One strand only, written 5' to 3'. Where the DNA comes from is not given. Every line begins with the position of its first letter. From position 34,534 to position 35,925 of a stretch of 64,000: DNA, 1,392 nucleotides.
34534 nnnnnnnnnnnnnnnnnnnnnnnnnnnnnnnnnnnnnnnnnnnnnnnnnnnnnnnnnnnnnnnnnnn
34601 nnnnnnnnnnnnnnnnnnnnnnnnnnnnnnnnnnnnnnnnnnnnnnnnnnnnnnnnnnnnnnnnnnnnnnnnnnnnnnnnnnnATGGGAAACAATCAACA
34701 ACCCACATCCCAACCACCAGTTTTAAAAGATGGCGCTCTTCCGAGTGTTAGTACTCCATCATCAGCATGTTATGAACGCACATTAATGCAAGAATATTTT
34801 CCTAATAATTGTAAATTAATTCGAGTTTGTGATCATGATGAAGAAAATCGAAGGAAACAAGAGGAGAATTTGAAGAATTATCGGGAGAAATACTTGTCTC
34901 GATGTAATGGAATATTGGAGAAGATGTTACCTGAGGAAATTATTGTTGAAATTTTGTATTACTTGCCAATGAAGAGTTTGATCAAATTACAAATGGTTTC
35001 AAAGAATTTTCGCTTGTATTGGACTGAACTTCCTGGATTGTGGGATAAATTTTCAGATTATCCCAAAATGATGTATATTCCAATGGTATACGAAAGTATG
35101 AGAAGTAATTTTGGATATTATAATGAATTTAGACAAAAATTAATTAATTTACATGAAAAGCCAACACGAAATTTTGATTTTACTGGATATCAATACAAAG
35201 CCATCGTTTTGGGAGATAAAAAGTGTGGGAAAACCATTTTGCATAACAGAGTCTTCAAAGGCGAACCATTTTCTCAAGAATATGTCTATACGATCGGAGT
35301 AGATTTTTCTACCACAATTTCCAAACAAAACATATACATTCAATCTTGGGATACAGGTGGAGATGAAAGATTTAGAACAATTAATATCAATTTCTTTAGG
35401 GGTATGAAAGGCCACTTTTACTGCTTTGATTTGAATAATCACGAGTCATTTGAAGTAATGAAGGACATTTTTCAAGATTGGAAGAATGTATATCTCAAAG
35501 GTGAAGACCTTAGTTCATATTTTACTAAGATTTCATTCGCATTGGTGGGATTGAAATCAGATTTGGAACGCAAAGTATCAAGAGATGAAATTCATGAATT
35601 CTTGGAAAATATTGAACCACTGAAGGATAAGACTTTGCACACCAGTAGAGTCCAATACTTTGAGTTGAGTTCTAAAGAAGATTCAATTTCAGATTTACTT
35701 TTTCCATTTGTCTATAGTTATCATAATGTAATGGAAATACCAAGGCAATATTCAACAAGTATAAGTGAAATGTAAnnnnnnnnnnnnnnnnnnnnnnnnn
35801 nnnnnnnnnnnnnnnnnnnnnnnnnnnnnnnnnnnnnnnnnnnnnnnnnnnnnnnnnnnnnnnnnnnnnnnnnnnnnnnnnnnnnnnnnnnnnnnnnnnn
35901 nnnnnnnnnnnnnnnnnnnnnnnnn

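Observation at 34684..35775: Novel architecture: N-myristoylation signal + F-box + Rab-like GTPase with non-canonical G3/G4 motifs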

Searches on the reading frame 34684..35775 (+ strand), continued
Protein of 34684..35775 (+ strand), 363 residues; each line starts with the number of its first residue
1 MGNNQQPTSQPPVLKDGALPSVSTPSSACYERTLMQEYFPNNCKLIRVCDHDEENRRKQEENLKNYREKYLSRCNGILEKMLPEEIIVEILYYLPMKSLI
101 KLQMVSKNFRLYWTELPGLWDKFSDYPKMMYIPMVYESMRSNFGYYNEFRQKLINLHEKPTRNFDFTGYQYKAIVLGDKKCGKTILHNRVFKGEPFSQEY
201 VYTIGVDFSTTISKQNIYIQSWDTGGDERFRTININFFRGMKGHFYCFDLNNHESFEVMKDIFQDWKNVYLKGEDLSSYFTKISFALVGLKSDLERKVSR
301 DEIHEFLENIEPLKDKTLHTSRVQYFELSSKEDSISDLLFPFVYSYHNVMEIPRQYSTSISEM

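Call 36: predict_structure(alignment_id=A1)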
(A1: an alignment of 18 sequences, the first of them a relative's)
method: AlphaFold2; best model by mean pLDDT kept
length: 363 residues; sequences in the alignment: 18
mean_pLDDT: 74.7   pTM: 0.71
mean pLDDT of the five models: 74.7, 73.2, 69.8, 68.6, 65.5
residues with pLDDT >= 90: 102; 70-90: 132; 50-70: 83; < 50: 46
segments of 3 or more residues with pLDDT < 50: 1-32, 353-363
pLDDT, mean of each block of 10 residues (from residue 1): 42 41 43 57 66 54 60 60 75 74 74 67 62 69 75 75 57 95 95 92 91 77 91 85 96 97 90 79 93 91 90 77 92 91 88 41 35
secondary structure, 60 per line:
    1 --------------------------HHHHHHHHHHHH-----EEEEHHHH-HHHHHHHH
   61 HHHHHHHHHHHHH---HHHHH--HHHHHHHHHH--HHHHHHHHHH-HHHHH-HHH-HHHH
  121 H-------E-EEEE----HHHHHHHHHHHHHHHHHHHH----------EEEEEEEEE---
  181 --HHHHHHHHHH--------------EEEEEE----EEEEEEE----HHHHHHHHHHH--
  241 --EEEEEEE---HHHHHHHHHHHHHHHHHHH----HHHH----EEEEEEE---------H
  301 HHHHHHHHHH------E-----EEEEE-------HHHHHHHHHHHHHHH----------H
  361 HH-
elements in order: H27-38 E44-47 H48-51 H53-73 H77-81 H84-93 H96-105 H107-111 H117-121 E131-134 H139-158 E169-177 H183-192 E207-212 E217-223 H228-238 E243-249 H253-271 H276-279 E284-290 H300-310 E323-327 H335-349

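Call 40: fold_search(model_id=the predicted structure, library=pdb)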
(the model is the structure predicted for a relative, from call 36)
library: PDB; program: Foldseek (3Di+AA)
matches with E <= 10: 1978; with E <= 0.001: 1828
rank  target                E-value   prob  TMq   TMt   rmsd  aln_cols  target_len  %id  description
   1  7e1t_B                1.9e-13  1.00  0.40  0.79   3.3       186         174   26  Crystal structure of Rab9A-GTP-Nde1 (released 2021-10-27)
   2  7e1t_A                2.0e-13  1.00  0.40  0.81   3.3       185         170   27  Crystal structure of Rab9A-GTP-Nde1 (released 2021-10-27)
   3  2ocb                  2.9e-13  1.00  0.39  0.78   3.5       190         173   27  Crystal structure of human RAB9B in complex with a GTP analogue (released 2007-01-02)
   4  4d0l_D                1.1e-12  1.00  0.38  0.74   4.0       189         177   28  Phosphatidylinositol 4-kinase III beta-PIK93 in a complex with Rab11a- GTP gammaS (released 2014-05-28)
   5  4phg                  1.2e-12  1.00  0.38  0.74   3.8       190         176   28  Crystal structure of Ypt7 covalently modified with GTP (released 2014-05-28)
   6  4qxa_A                1.3e-12  1.00  0.40  0.80   3.4       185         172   26  Crystal structure of the Rab9A-RUTBC2 RBD complex (released 2014-09-10)
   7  8a4b_B                1.6e-12  1.00  0.38  0.75   3.9       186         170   28  Structure of human Rep15:Rab3B_Q81L complex. (released 2022-08-10)
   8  1yzl                  1.7e-12  1.00  0.40  0.80   3.2       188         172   25  GppNHp-Bound Rab9 GTPase (released 2005-07-26)
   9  6whe_A                2.1e-12  1.00  0.39  0.78   3.2       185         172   23  Structure of phosphomimetic Rab8a GTPase (T72E) in the GTP-bound state (released 2021-03-10)
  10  7lwb_A                2.3e-12  1.00  0.39  0.74   4.5       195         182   24  Crystal Structure of phospho-Rab8a with the RH2 domain (117-165) of RILPL2 (released 2021-03-10)
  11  5oco_B                2.5e-12  1.00  0.40  0.78   3.4       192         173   22  Discovery of small molecules binding to KRAS via high affinity antibody fragment competition method. (released 2018-08-22)
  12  9m0o_D                2.6e-12  1.00  0.40  0.77   3.8       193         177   24  Crystal structure of OPTN 138-170 in complex with GTP-bound RAB8A1-176 (Q67L) (released 2025-10-15)
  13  5c46_F                2.6e-12  1.00  0.38  0.74   3.8       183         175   28  Crystal structure of an engineered construct of phosphatidylinositol 4 kinase III beta in complex with GTP gamma S loa (released 2016-01-20)
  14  6zsi_A                3.2e-12  1.00  0.40  0.82   2.7       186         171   23  The mechanism of activation of the actin binding protein EHBP1 by Rab8 family members. (released 2020-09-02)
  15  4hlq_J                3.2e-12  1.00  0.40  0.80   3.3       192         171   26  Crystal structure of human rab1b bound to GDP and BEF3 in complex with the GAP domain of TBC1D20 from homo sapiens (released 2013-01-16)
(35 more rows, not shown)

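Call 63: find_related_loci(query=A4, collection=genome_contigs, flank=3000)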
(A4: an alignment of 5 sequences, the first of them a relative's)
Query A4 (363 aa) in genome_contigs; peptide patterns used: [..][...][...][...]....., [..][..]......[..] (x = any residue, [..] = any of these).
52 stretches matched a pattern, but none encodes a relative of the query by tblastn (E <= 1e-3).

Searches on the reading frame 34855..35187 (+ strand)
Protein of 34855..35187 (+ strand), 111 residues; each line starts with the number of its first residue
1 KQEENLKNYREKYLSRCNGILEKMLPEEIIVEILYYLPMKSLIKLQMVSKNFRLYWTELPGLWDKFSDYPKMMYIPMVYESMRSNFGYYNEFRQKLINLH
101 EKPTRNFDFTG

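Call 55: search_solved_structures(query=window:34855-35187:+, max_evalue=10, show_alignments=2)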
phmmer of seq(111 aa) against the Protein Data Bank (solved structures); distinct sequences matched with E-value up to 10: 2.
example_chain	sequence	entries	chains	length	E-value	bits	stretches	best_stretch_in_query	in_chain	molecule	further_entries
5xd9_A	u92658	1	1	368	0.21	15.1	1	14-92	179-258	3,6-anhydro-alpha-L-galactonate cycloisomerase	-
5xd7_A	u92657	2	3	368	0.22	15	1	14-92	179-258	3,6-anhydro-alpha-L-galactonate cycloisomerase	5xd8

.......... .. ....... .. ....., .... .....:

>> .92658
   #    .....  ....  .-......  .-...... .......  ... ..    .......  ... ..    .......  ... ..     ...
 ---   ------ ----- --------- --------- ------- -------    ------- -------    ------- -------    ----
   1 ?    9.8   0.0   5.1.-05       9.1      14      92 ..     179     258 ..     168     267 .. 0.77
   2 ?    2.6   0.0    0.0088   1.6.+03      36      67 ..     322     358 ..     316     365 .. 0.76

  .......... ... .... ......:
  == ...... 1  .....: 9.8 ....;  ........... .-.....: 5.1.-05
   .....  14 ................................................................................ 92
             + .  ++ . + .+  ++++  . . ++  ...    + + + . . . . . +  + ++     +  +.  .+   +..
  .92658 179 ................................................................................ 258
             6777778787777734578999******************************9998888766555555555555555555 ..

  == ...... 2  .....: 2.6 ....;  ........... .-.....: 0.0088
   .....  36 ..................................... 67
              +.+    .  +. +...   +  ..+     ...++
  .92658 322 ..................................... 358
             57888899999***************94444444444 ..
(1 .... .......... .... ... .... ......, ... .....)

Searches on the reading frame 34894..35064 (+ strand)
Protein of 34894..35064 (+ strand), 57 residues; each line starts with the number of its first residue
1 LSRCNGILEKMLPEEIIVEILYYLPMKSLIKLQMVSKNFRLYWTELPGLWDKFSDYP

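Call 58: search_solved_structures(query=A3, max_evalue=1, show_alignments=2)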
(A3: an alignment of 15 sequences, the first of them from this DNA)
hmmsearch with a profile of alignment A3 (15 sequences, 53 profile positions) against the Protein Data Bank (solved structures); distinct sequences matched with E-value up to 1: 31.
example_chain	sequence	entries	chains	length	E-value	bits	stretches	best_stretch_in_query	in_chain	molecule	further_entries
7z8b_F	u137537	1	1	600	3.9e-05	26.1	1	5-46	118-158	F-box/WD repeat-containing protein 8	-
6byh_E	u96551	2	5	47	0.00014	24.4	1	11-47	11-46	Lysine-specific demethylase 2A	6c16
6vcd_B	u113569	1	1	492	0.00016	24.1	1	5-36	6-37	F-box/LRR-repeat protein 5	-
6bva_E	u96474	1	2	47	0.00037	23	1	11-47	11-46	Lysine-specific demethylase 2B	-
1nex_B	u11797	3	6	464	0.00045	22.7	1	4-49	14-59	CDC4 protein | Cell division control protein 4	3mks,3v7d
5ibk_B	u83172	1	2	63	0.0005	22.6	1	5-36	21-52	F-box/WD repeat-containing protein 7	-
9wsq_B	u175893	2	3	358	0.00062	22.3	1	11-48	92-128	Lysine-specific demethylase 2A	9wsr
6o60_C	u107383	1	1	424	0.00073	22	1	3-35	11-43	F-box/LRR-repeat protein 2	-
3l2o_B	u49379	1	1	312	0.00091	21.7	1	6-49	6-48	F-box only protein 4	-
9jkb_C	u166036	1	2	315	0.00092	21.7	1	6-49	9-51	F-box only protein 4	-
5jh5_A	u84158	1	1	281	0.0064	19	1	11-48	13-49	Lysine-specific demethylase 2B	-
1ldk_E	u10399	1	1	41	0.0064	19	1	7-36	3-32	SKP2-like protein type gamma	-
5v4b_B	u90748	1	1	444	0.007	18.9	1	6-48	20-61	F-box/WD repeat-containing protein 7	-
2ovp_B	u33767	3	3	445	0.007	18.9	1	6-48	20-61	F-box/WD repeat protein 7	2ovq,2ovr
7t1y_B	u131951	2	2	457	0.0073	18.8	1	6-48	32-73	F-box/WD repeat-containing protein 7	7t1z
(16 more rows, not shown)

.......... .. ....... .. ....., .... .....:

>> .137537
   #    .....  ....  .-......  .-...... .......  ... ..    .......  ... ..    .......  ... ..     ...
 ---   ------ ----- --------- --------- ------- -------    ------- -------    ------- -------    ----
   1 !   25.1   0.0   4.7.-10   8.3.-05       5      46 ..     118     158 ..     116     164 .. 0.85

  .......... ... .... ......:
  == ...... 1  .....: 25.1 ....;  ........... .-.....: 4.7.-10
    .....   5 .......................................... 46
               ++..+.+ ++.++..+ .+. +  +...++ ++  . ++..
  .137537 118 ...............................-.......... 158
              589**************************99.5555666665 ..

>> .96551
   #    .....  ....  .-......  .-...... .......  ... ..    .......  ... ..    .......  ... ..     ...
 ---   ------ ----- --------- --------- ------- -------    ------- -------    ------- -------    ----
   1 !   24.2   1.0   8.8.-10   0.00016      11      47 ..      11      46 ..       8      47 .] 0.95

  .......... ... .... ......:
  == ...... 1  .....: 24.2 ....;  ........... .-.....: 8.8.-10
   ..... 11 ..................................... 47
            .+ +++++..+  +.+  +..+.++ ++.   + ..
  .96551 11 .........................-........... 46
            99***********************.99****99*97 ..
